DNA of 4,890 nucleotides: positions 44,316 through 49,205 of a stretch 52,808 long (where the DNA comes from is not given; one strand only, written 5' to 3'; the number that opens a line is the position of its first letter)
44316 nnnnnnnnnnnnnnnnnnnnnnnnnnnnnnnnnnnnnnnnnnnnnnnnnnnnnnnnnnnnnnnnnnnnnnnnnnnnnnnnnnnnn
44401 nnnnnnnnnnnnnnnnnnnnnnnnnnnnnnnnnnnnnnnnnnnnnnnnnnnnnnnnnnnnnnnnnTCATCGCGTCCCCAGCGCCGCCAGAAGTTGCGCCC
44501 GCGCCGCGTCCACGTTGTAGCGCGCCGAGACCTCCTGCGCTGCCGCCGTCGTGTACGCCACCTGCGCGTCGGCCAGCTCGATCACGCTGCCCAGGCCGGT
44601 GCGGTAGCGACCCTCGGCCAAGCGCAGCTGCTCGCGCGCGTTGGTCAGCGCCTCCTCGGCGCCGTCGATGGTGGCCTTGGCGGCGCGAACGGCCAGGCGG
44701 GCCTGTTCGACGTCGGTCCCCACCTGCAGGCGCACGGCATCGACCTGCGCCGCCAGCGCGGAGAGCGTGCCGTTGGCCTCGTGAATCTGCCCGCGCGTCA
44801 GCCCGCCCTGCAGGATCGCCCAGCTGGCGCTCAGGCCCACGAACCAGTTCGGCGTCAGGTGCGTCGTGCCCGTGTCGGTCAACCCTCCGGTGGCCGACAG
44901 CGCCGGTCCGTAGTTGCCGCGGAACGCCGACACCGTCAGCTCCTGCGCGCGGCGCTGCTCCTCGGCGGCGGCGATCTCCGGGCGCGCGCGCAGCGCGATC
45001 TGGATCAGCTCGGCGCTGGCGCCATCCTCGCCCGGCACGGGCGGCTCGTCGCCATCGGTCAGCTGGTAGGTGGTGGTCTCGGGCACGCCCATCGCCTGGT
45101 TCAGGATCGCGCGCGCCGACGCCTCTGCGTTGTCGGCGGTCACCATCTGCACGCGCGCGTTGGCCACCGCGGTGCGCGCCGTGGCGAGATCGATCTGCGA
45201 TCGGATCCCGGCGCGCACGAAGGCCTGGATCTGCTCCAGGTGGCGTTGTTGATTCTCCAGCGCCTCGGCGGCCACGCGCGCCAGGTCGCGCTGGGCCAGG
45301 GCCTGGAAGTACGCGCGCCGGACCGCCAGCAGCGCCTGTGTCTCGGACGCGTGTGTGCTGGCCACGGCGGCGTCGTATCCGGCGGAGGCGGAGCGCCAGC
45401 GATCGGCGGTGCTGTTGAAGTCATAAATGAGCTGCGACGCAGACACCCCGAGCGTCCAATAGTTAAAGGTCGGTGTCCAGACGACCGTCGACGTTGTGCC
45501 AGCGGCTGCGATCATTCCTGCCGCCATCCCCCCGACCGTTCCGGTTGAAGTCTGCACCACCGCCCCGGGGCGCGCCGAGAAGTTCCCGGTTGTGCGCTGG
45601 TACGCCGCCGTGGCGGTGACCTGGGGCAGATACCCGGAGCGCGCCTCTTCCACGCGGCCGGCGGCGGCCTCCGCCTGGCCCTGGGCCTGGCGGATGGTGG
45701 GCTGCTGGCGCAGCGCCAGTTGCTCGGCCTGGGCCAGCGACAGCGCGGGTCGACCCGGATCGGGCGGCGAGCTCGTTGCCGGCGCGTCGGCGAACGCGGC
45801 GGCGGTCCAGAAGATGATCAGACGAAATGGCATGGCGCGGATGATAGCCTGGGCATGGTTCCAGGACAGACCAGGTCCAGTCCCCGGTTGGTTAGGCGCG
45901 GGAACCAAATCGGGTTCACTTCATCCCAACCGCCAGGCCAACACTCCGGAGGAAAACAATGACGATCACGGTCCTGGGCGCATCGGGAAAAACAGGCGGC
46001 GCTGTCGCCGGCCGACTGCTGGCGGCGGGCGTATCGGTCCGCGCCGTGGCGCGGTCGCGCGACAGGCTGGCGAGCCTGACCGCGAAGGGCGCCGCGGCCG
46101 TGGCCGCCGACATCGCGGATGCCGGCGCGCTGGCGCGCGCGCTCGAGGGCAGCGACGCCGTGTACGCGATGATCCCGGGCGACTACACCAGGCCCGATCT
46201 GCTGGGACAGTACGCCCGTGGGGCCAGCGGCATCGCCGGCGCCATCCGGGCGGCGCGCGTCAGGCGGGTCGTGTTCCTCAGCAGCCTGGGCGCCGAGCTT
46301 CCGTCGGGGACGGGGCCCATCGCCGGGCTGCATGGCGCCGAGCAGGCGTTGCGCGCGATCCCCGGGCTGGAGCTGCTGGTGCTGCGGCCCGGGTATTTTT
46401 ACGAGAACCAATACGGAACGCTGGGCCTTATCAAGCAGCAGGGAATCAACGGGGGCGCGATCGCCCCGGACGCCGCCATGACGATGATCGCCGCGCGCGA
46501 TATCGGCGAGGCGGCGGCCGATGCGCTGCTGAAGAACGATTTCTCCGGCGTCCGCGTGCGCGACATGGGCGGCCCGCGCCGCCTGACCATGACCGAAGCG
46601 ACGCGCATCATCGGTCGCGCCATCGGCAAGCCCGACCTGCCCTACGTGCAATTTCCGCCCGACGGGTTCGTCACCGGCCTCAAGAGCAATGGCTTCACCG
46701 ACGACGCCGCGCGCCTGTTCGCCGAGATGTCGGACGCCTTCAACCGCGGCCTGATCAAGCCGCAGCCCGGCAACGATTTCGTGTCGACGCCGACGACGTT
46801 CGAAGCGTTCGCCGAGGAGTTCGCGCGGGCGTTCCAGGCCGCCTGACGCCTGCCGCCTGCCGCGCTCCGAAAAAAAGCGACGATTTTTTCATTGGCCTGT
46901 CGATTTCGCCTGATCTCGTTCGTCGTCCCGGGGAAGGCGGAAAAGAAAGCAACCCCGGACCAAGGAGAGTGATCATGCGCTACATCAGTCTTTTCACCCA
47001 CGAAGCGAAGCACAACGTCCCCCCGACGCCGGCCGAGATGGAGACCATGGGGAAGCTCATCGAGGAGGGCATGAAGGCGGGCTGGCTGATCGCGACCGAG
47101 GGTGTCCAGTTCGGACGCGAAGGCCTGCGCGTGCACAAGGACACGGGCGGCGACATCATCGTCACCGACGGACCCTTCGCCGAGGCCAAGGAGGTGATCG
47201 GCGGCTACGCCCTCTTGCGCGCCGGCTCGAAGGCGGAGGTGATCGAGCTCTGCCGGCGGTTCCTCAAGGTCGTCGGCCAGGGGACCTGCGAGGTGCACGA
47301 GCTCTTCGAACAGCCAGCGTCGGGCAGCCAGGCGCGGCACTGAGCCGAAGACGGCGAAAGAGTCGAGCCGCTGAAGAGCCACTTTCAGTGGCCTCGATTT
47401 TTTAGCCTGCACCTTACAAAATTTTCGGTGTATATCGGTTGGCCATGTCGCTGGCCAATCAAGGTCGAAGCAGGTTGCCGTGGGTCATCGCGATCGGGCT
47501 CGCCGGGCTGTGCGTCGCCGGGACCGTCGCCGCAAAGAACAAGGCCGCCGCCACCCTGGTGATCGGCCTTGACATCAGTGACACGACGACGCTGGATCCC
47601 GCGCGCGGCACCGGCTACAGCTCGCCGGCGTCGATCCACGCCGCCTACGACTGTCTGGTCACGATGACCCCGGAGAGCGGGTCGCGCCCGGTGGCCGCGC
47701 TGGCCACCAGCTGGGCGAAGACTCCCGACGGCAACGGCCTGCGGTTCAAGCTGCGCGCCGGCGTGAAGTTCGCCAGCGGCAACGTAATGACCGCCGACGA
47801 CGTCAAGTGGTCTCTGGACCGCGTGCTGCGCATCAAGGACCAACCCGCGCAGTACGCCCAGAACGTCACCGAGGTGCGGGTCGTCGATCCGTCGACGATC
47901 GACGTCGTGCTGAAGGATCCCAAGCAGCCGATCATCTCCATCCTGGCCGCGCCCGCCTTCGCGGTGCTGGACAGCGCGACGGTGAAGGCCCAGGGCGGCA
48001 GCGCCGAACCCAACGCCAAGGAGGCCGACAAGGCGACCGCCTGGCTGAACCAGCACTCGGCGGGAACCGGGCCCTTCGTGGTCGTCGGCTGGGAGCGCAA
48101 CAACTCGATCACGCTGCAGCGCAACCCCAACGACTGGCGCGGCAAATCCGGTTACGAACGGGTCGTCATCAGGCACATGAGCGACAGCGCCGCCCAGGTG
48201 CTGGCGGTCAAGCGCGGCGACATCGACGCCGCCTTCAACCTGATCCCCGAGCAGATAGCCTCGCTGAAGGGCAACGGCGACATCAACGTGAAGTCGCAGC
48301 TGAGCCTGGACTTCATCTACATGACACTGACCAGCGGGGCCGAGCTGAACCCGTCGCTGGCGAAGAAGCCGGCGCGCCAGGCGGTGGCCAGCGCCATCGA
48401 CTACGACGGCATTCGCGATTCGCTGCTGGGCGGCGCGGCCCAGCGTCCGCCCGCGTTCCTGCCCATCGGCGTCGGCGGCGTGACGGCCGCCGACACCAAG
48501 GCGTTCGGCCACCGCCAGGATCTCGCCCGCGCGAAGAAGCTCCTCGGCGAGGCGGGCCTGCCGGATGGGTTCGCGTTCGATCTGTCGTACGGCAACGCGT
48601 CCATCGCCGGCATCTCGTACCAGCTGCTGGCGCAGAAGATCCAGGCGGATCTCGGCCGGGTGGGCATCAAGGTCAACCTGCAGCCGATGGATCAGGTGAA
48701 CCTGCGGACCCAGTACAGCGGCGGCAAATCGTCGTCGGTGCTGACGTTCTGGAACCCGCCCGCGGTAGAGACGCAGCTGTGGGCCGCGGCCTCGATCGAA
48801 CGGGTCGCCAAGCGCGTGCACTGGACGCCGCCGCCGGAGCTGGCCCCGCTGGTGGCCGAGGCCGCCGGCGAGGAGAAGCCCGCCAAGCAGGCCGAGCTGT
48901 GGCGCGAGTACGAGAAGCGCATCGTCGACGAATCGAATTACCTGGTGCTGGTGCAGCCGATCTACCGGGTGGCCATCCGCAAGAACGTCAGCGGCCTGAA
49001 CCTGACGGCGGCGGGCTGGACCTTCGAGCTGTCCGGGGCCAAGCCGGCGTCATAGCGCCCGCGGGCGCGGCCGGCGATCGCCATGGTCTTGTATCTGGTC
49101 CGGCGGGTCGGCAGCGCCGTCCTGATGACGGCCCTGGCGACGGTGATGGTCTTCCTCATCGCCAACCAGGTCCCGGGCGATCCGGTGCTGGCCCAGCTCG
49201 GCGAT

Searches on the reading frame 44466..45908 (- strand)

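Call 106: search_protein_families(library=pfam, proteins=[window:44466-45908:-], max_evalue=0.0001)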
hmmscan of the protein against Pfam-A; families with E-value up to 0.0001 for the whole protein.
window:44466-45908:- (480 aa): 1 family
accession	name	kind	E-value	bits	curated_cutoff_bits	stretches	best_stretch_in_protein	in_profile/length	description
PF02321.23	OEP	-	8.1e-57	192.5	22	2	300-478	3-187/187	Outer membrane efflux protein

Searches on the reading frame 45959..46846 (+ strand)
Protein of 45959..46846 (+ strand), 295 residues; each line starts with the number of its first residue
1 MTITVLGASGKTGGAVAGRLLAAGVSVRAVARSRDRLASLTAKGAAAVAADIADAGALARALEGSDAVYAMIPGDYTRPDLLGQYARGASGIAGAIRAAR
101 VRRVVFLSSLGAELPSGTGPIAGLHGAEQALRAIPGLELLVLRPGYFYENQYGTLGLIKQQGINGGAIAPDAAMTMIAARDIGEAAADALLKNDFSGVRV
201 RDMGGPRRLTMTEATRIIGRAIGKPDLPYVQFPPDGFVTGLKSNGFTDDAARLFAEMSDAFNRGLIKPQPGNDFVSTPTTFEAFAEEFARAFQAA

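Call 106: search_protein_families(library=pfam, proteins=[window:45959-46846:+], max_evalue=0.0001)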
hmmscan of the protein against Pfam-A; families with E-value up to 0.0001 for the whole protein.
window:45959-46846:+ (295 aa): 3 families
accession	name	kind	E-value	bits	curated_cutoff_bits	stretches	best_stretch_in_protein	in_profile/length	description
PF13460.12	NAD_binding_10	-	8.7e-22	78.3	27.2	1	7-188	1-179/184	NAD(P)H-binding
PF05368.20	NmrA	-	1.5e-20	74.4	27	1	2-263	4-269/298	NmrA-like family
PF01370.27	Epimerase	-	1.4e-08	34.9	20.9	1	3-112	1-117/240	NAD dependent epimerase/dehydratase family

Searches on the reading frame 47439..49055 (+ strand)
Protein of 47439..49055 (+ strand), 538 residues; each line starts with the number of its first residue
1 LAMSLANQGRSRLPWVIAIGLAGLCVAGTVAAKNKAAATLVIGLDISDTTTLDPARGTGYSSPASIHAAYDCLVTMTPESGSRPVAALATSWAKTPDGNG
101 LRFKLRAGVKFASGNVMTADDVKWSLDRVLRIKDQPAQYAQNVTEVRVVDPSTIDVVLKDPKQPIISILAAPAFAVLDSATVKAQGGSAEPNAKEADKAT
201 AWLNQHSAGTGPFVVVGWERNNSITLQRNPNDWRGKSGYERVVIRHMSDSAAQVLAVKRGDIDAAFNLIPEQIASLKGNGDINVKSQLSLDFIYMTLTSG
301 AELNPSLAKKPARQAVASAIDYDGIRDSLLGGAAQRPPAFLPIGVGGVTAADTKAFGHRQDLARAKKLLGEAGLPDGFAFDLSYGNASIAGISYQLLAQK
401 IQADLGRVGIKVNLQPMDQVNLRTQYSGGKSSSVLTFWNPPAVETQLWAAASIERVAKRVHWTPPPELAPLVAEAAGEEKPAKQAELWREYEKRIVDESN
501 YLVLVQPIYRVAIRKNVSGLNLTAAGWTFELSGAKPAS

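Call 106: search_protein_families(library=pfam, proteins=[window:47439-49055:+], max_evalue=0.0001)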
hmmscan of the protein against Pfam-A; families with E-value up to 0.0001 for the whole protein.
window:47439-49055:+ (538 aa): 1 family
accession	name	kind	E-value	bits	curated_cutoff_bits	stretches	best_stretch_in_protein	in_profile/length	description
PF00496.27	SBP_bac_5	-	5.5e-70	236.8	32.4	1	84-440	2-348/368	Bacterial extracellular solute-binding proteins, family 5 Middle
